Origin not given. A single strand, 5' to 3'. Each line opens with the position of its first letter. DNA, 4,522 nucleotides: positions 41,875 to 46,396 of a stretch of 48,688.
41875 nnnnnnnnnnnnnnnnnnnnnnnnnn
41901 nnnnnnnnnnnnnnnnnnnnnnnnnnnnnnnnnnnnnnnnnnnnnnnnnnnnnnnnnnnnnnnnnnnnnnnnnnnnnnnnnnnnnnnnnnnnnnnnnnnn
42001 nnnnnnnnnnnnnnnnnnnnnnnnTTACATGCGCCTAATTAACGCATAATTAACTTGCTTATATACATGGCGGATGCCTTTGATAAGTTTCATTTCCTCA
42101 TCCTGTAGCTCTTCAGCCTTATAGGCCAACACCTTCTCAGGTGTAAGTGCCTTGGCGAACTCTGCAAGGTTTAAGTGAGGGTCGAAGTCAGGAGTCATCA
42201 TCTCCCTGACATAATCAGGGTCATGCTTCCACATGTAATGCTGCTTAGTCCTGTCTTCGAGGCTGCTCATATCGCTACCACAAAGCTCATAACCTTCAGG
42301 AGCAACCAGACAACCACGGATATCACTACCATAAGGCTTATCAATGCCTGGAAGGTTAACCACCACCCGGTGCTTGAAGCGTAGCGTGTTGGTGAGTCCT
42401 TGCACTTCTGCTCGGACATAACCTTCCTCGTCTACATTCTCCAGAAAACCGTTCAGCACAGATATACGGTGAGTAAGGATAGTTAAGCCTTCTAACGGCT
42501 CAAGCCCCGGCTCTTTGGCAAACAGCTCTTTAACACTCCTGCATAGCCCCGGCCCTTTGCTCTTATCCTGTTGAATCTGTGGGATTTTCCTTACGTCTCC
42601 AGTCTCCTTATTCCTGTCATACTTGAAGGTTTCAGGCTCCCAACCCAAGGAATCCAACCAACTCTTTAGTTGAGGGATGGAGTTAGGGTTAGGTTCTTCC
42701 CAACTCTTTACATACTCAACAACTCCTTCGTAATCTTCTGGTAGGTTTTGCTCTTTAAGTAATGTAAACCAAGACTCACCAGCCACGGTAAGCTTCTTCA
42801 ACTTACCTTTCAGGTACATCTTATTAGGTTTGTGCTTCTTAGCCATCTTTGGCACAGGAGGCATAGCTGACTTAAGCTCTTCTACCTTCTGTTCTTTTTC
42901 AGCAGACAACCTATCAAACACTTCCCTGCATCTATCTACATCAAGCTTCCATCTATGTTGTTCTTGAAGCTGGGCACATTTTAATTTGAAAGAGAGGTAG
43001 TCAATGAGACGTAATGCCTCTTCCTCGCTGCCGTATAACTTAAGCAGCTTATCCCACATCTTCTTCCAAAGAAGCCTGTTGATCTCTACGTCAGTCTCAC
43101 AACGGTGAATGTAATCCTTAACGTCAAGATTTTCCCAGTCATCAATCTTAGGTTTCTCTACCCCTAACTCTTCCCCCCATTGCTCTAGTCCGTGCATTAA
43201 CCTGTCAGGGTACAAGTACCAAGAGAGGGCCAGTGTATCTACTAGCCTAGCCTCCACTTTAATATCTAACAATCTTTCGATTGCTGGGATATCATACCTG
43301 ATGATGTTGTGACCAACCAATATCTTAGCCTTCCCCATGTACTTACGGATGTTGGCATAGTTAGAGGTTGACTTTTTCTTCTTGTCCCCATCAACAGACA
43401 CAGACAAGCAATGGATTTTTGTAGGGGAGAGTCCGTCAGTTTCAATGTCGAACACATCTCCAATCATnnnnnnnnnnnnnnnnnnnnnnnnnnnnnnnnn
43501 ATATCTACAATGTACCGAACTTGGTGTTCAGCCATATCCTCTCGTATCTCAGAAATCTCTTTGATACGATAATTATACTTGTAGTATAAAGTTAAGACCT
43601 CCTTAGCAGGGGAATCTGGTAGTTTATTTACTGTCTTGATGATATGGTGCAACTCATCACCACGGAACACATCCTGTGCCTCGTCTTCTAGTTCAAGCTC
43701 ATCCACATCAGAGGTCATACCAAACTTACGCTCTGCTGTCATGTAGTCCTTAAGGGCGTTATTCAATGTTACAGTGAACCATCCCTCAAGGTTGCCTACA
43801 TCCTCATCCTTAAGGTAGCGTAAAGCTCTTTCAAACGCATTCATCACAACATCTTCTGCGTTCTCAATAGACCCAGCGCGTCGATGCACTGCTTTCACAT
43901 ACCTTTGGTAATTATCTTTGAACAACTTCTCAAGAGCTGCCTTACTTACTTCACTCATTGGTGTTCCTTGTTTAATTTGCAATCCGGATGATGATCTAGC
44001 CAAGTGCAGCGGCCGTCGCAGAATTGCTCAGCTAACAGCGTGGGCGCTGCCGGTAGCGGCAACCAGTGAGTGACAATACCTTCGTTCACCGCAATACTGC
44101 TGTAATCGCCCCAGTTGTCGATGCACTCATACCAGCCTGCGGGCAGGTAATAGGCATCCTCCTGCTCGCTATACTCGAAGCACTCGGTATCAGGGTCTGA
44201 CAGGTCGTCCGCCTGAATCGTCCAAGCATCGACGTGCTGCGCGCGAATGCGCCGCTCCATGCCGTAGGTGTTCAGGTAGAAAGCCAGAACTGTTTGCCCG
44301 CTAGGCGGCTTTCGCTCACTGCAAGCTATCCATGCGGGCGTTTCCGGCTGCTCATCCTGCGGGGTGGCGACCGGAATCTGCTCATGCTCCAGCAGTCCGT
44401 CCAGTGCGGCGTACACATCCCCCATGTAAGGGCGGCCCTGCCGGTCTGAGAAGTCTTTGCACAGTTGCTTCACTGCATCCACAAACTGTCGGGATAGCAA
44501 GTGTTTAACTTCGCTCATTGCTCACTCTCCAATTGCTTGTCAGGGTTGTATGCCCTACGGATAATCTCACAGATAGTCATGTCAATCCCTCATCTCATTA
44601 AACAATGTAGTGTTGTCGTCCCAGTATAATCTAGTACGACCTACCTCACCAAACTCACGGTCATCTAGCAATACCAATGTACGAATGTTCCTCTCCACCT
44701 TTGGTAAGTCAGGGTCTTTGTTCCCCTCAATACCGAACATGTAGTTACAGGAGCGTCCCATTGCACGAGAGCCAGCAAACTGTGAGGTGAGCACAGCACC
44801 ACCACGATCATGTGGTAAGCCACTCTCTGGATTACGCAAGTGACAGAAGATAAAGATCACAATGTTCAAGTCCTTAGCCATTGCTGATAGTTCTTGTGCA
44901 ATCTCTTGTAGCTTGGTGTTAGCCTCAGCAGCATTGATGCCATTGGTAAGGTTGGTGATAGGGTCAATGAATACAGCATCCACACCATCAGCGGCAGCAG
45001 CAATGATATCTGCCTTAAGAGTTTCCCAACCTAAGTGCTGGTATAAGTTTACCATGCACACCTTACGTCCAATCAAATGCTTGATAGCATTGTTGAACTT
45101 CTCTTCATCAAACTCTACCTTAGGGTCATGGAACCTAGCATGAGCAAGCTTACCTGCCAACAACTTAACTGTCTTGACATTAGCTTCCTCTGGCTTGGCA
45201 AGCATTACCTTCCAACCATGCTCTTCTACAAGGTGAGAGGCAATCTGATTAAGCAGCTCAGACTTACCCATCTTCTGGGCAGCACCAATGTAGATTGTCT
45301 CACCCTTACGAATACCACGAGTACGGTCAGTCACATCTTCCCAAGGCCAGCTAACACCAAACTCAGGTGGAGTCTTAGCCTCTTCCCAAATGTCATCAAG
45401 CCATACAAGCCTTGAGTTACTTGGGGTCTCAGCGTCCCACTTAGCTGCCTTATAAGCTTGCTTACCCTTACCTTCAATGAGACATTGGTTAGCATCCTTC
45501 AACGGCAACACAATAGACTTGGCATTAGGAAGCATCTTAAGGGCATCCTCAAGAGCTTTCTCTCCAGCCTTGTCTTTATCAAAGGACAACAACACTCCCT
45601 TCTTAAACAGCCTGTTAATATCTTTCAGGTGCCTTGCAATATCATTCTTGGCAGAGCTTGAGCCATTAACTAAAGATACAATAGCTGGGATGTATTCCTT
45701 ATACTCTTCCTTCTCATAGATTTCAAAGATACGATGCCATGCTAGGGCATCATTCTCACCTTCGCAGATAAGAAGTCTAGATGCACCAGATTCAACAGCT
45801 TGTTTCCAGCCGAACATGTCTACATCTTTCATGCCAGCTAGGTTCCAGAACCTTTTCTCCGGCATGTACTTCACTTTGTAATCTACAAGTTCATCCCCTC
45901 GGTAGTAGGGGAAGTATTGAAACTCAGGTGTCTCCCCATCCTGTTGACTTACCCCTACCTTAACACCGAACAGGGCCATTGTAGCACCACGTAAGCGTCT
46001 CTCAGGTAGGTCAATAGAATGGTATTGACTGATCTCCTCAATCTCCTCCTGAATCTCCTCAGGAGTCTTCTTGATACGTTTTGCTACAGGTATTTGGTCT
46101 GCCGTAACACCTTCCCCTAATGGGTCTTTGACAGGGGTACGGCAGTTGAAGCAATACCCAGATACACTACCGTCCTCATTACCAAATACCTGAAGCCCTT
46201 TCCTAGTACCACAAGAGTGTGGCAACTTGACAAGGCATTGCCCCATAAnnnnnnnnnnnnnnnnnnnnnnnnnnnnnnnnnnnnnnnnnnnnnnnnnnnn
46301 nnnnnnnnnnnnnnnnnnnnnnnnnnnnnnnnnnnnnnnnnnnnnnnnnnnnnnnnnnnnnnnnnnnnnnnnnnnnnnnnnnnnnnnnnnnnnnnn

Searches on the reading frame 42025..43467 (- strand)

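Call 9: search_protein_families(library=phrogs, proteins=[window:42025-43467:-], max_evalue=0.00001)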
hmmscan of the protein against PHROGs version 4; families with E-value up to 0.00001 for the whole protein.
window:42025-43467:- (480 aa): 3 families
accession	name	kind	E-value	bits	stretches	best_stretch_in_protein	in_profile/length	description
phrog_17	-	DNA, RNA and nucleotide metabolism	6.6e-84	283.8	1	5-477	674-1073/1445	DNA polymerase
phrog_192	-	DNA, RNA and nucleotide metabolism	3e-10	41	1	37-182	178-288/397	DNA polymerase exonuclease subunit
phrog_403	-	DNA, RNA and nucleotide metabolism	3.5e-09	37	1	32-137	126-246/321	DNA polymerase exonuclease subunit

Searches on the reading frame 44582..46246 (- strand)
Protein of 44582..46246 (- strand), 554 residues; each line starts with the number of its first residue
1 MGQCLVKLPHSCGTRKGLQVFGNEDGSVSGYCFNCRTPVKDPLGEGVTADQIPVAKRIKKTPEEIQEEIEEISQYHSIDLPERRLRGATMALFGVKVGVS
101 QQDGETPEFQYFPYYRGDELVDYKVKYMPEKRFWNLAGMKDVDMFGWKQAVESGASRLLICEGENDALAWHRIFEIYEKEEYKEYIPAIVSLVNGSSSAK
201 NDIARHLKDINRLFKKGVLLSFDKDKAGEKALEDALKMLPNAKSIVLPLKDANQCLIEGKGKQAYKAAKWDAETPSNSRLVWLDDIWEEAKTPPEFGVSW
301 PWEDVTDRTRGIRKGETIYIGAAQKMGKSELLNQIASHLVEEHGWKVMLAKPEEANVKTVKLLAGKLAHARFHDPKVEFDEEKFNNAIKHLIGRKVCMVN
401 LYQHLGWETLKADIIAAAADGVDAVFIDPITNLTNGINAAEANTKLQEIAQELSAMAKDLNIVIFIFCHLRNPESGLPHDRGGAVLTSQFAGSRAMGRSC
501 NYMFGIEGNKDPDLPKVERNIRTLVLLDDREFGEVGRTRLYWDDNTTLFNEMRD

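Call 9: search_protein_families(library=phrogs, proteins=[window:44582-46246:-], max_evalue=0.00001)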
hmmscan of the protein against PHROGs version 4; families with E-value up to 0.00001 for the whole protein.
window:44582-46246:- (554 aa): 5 families
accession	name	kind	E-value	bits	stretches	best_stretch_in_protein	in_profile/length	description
phrog_239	-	DNA, RNA and nucleotide metabolism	1.9e-142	477.9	1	9-552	46-599/801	DNA primase/helicase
phrog_19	-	DNA, RNA and nucleotide metabolism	3.6e-20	73.4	1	282-524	318-553/621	DnaB-like replicative helicase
phrog_5482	-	unknown function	1.4e-11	44.7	1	301-552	36-299/341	-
phrog_243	-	DNA, RNA and nucleotide metabolism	6.3e-11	42.7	1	299-473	21-194/273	DnaB-like replicative helicase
phrog_47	-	DNA, RNA and nucleotide metabolism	1.1e-07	31.9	1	151-266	229-331/947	DNA primase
